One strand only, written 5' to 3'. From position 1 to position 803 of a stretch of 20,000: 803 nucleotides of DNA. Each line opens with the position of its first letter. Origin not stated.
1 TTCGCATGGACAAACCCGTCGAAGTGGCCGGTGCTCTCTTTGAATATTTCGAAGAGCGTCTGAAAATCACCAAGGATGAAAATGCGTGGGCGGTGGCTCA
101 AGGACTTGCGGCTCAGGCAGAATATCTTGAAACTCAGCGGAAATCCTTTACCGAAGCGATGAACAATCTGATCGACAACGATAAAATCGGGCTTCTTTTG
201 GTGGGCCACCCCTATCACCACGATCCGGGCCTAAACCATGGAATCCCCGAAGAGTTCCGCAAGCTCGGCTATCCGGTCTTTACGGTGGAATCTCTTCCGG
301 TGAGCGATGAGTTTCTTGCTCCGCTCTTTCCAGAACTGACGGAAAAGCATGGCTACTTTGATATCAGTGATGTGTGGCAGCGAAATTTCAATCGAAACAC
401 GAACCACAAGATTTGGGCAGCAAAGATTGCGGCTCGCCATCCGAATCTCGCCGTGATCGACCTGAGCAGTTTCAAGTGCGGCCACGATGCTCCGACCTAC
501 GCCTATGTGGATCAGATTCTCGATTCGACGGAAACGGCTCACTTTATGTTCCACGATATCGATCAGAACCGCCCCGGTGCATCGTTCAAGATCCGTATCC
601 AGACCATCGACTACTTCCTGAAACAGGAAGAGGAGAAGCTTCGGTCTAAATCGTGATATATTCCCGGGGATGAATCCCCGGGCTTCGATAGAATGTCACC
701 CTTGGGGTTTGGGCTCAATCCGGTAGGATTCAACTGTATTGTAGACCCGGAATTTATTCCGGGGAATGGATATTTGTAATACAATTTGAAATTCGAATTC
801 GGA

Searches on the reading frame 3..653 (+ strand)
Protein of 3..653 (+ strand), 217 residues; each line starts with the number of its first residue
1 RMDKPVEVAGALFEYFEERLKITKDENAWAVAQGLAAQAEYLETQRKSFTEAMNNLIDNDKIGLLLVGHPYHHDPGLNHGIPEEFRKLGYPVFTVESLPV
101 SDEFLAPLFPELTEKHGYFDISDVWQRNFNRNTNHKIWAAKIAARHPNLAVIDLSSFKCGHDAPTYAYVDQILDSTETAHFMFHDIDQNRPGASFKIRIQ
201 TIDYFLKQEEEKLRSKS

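Call 10: search_protein_families(library=pfam, proteins=[window:3-653:+], max_evalue=0.01)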
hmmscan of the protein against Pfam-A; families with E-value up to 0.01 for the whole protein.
window:3-653:+ (217 aa): 1 family
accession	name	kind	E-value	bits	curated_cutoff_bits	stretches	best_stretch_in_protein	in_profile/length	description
PF09989.15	DUF2229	-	1.2e-16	61.5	29.4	1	15-97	135-217/218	CoA enzyme activase uncharacterised domain (DUF2229)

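Call 75: search_protein_families(library=ncbifam, proteins=[window:3-653:+], max_evalue=0.01)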
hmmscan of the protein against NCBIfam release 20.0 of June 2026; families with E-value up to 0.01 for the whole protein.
window:3-653:+ (217 aa): 0 families
